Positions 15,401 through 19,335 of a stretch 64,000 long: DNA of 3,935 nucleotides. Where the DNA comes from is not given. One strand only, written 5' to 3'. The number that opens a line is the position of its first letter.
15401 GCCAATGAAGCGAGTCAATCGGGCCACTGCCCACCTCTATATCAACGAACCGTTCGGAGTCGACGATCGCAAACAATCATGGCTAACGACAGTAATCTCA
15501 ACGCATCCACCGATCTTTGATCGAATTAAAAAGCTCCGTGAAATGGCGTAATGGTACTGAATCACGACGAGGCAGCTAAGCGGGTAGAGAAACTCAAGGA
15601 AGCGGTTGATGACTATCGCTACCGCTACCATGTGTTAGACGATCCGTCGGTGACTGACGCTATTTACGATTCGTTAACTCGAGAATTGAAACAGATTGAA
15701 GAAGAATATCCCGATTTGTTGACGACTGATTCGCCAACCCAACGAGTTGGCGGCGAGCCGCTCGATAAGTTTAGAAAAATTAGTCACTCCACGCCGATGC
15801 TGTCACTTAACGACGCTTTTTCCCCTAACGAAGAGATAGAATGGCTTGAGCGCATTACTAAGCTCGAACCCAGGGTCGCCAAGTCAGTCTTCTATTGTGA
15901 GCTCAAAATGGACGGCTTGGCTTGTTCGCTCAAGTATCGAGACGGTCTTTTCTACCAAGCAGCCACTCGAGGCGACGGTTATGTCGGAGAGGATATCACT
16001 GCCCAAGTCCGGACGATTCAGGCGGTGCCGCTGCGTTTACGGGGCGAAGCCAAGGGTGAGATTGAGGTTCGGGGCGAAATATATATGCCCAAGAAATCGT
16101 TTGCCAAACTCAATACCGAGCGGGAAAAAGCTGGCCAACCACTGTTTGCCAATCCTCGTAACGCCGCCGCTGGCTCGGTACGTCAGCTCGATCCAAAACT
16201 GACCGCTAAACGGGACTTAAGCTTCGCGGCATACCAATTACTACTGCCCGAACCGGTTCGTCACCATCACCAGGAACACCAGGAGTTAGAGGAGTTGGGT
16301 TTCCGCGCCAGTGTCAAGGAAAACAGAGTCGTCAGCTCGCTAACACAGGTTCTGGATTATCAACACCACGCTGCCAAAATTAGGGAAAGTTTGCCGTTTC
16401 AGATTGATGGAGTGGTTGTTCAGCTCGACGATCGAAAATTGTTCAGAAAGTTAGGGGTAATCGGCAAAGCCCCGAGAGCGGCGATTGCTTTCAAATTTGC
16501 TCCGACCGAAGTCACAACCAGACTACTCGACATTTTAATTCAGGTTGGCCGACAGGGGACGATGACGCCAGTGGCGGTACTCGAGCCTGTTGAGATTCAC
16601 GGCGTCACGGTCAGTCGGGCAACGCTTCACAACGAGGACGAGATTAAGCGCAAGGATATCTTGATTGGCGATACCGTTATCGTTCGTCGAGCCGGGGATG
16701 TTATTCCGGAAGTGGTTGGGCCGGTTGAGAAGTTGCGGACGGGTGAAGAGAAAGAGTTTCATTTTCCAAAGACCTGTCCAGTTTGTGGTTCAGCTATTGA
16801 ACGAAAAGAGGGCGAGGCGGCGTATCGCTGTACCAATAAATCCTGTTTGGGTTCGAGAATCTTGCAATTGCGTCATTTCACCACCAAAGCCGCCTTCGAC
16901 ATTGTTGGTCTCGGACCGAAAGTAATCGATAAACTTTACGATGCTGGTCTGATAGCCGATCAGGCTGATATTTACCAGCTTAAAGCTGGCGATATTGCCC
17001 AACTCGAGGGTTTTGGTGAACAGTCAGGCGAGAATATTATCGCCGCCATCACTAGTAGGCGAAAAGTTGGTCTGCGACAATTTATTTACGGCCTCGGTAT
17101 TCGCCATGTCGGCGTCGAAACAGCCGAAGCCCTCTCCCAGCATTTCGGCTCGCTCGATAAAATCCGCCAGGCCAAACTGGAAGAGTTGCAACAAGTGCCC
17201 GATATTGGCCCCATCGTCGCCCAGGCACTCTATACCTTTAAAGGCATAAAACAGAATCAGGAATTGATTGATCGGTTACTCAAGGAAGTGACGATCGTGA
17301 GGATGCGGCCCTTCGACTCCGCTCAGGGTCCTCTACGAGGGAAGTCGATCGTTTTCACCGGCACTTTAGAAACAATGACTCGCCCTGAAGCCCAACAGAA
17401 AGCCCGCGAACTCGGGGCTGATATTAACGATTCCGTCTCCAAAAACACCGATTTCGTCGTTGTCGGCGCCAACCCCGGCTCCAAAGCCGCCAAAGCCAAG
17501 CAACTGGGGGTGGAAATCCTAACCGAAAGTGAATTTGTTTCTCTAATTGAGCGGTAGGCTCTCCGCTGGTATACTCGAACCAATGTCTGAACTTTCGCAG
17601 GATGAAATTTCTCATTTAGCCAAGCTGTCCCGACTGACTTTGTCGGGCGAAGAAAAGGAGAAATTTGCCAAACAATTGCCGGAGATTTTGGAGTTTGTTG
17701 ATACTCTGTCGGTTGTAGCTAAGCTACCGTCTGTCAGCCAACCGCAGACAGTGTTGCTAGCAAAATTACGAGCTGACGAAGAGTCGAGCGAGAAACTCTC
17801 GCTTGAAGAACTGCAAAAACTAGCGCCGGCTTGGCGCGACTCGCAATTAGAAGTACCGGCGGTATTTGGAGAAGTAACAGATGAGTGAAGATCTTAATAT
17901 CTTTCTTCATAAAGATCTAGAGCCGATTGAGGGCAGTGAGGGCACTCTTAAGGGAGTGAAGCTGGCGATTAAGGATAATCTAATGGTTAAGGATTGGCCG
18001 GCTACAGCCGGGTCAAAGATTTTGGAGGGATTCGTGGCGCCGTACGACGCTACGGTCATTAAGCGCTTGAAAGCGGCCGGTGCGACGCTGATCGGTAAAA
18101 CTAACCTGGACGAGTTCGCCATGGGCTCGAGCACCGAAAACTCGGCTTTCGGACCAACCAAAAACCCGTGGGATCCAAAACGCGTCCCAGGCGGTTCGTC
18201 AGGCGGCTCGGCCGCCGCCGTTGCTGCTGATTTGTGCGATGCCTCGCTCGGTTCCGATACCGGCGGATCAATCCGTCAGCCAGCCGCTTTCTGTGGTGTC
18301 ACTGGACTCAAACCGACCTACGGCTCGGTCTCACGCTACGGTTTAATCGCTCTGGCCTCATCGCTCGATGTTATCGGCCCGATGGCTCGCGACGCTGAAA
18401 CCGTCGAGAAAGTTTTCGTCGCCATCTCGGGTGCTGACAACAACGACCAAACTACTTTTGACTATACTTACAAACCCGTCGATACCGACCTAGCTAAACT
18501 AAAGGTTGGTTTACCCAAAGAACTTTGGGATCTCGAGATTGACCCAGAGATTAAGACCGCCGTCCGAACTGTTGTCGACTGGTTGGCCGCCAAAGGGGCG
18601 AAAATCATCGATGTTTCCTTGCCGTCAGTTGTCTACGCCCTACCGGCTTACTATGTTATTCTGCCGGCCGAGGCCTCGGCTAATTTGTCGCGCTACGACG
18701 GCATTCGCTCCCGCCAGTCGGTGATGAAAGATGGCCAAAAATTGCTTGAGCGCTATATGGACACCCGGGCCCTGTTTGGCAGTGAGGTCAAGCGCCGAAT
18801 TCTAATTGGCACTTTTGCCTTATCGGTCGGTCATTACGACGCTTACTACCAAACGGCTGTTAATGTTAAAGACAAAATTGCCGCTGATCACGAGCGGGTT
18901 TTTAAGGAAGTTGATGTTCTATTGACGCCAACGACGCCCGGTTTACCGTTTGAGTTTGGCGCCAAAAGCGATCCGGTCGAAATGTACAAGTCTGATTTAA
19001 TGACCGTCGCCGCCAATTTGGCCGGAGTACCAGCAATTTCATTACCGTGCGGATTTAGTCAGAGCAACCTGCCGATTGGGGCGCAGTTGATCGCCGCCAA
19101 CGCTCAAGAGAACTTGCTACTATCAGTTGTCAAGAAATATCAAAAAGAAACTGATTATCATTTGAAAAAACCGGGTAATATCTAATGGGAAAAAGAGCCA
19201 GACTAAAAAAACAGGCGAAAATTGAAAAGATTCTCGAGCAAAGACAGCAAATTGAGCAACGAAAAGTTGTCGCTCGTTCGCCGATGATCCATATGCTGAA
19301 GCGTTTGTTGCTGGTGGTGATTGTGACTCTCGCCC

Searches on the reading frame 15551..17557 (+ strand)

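Call 58: search_protein_families(library=pfam, proteins=[window:15551-17557:+], max_evalue=0.00001)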
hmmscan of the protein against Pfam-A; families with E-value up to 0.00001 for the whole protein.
window:15551-17557:+ (668 aa): 7 families
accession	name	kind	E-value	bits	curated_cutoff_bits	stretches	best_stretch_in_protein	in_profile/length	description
PF01653.23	DNA_ligase_aden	-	7.1e-84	281.7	27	1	73-318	3-252/253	NAD-dependent DNA ligase adenylation domain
PF03120.22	DNA_ligase_OB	-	2.7e-34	117.3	32.9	1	322-399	1-78/79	NAD-dependent DNA ligase OB-fold domain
PF12826.13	HHH_2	-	3e-21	75.8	27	1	510-573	1-64/64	Helix-hairpin-helix motif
PF00533.33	BRCT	-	2.6e-16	60.1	21.3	1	592-666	3-78/78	BRCA1 C Terminus (BRCT) domain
PF14520.12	HHH_5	-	2.1e-14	54.2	27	1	515-560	5-51/57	Helix-hairpin-helix domain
PF03119.21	DNA_ligase_ZBD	-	7.6e-12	45.3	25.8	1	408-432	1-25/27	NAD-dependent DNA ligase C4 zinc finger domain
PF00633.29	HHH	-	3e-06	27.2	24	0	534-561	1-28/30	Helix-hairpin-helix motif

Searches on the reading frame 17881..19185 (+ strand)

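Call 58: search_protein_families(library=pfam, proteins=[window:17881-19185:+], max_evalue=0.00001)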
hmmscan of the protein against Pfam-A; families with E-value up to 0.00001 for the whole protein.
window:17881-19185:+ (434 aa): 1 family
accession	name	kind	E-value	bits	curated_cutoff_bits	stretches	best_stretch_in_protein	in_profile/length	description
PF01425.27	Amidase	-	1.3e-139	466.5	27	1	17-414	41-445/445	Amidase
